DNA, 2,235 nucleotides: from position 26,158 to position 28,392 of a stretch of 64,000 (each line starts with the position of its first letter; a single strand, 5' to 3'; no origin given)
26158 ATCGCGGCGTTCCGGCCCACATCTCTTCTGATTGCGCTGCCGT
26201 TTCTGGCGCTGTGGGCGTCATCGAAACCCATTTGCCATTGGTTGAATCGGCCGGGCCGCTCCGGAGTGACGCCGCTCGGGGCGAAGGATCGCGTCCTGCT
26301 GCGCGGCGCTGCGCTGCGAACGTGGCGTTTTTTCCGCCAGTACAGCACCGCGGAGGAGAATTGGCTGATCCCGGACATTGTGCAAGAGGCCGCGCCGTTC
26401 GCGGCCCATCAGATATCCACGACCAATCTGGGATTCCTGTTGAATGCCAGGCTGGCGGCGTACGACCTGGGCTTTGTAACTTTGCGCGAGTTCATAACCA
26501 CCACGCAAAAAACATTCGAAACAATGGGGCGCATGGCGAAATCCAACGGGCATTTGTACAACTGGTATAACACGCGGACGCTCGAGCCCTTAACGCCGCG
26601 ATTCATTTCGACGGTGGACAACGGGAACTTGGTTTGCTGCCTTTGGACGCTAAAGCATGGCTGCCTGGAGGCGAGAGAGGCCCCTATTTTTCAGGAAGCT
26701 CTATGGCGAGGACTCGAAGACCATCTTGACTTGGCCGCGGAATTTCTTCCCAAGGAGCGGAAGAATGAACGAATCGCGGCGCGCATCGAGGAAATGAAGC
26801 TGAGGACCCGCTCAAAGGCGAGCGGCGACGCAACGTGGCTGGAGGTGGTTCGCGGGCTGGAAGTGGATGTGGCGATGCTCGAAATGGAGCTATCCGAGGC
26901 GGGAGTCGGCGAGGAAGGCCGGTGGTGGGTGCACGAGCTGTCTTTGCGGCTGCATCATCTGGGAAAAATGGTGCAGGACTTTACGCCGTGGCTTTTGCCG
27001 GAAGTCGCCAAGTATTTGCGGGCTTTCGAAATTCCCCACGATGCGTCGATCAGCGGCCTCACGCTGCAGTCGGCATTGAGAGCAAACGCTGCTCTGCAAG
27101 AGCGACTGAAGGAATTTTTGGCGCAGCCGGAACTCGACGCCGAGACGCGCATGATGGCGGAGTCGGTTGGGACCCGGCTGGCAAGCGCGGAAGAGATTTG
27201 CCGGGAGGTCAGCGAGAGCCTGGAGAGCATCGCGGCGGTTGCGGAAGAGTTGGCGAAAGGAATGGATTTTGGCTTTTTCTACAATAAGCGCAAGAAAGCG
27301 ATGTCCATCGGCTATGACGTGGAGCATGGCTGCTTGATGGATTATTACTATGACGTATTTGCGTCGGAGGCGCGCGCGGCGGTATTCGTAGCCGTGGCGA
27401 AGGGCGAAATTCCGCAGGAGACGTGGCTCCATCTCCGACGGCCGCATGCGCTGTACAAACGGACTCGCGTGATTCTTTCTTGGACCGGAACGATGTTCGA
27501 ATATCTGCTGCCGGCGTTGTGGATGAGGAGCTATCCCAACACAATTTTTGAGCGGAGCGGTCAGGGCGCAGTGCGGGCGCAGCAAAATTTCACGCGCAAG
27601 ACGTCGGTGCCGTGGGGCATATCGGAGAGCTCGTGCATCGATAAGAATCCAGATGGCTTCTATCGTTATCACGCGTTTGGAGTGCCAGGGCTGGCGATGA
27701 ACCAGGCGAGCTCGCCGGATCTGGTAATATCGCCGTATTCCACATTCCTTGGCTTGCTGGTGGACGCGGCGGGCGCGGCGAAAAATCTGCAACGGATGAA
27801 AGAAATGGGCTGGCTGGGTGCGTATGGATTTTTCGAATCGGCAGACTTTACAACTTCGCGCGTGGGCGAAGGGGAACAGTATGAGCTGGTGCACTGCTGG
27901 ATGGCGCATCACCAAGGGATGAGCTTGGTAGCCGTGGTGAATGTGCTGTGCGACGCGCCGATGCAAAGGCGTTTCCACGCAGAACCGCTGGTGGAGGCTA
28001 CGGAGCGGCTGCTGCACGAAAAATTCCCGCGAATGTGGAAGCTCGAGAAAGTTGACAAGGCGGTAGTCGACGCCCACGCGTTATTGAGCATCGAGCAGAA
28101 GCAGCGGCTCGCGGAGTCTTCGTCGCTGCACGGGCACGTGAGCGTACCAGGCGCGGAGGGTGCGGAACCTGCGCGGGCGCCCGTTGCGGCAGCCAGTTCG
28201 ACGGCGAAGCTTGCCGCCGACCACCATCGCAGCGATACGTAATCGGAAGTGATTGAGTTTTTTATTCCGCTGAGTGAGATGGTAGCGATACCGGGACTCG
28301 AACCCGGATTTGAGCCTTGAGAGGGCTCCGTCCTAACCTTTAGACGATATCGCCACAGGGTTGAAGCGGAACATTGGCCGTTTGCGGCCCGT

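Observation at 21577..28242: NdvA-like exporter plus a 'half-size' cyclic-glucan-synthase homologue lacking the GH94 phosphorylase domain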

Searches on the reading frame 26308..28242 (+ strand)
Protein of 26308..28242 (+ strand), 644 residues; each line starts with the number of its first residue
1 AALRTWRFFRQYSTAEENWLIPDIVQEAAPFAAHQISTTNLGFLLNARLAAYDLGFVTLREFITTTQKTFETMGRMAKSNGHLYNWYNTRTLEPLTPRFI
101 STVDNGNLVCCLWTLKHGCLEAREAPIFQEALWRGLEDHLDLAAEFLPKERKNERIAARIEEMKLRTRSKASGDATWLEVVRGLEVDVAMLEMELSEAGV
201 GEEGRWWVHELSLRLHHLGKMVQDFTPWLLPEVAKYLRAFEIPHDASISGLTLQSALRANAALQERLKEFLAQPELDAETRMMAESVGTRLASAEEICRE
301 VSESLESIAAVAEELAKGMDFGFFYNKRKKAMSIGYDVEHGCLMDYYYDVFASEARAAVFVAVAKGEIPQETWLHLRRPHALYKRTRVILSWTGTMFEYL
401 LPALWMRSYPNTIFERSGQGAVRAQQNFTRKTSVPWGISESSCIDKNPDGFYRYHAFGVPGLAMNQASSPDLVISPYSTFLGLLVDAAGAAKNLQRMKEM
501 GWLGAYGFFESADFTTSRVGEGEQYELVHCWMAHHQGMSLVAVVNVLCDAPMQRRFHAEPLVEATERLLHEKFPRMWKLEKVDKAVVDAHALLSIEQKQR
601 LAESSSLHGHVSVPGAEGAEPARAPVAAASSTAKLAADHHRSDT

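Call 20: search_solved_structures(query=window:26308-28242:+, max_evalue=0.001, show_alignments=3)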
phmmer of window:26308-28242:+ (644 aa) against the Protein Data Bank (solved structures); distinct sequences matched with E-value up to 0.001: 4.
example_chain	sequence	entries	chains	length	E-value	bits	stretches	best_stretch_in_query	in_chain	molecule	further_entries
8wy1_A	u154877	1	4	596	1.8e-105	356.8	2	279-579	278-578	Glycosyltransferase 36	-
8rf9_A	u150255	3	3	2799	1.4e-86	294.4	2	302-576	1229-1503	Cyclic beta 1-2 glucan synthetase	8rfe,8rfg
8rf0_A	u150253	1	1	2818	1.4e-86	294.4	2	302-576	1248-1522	Cyclic beta-(1,2)-glucan synthase NdvB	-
8xuj_A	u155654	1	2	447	5.6e-09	38.1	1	335-514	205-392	Membrane protein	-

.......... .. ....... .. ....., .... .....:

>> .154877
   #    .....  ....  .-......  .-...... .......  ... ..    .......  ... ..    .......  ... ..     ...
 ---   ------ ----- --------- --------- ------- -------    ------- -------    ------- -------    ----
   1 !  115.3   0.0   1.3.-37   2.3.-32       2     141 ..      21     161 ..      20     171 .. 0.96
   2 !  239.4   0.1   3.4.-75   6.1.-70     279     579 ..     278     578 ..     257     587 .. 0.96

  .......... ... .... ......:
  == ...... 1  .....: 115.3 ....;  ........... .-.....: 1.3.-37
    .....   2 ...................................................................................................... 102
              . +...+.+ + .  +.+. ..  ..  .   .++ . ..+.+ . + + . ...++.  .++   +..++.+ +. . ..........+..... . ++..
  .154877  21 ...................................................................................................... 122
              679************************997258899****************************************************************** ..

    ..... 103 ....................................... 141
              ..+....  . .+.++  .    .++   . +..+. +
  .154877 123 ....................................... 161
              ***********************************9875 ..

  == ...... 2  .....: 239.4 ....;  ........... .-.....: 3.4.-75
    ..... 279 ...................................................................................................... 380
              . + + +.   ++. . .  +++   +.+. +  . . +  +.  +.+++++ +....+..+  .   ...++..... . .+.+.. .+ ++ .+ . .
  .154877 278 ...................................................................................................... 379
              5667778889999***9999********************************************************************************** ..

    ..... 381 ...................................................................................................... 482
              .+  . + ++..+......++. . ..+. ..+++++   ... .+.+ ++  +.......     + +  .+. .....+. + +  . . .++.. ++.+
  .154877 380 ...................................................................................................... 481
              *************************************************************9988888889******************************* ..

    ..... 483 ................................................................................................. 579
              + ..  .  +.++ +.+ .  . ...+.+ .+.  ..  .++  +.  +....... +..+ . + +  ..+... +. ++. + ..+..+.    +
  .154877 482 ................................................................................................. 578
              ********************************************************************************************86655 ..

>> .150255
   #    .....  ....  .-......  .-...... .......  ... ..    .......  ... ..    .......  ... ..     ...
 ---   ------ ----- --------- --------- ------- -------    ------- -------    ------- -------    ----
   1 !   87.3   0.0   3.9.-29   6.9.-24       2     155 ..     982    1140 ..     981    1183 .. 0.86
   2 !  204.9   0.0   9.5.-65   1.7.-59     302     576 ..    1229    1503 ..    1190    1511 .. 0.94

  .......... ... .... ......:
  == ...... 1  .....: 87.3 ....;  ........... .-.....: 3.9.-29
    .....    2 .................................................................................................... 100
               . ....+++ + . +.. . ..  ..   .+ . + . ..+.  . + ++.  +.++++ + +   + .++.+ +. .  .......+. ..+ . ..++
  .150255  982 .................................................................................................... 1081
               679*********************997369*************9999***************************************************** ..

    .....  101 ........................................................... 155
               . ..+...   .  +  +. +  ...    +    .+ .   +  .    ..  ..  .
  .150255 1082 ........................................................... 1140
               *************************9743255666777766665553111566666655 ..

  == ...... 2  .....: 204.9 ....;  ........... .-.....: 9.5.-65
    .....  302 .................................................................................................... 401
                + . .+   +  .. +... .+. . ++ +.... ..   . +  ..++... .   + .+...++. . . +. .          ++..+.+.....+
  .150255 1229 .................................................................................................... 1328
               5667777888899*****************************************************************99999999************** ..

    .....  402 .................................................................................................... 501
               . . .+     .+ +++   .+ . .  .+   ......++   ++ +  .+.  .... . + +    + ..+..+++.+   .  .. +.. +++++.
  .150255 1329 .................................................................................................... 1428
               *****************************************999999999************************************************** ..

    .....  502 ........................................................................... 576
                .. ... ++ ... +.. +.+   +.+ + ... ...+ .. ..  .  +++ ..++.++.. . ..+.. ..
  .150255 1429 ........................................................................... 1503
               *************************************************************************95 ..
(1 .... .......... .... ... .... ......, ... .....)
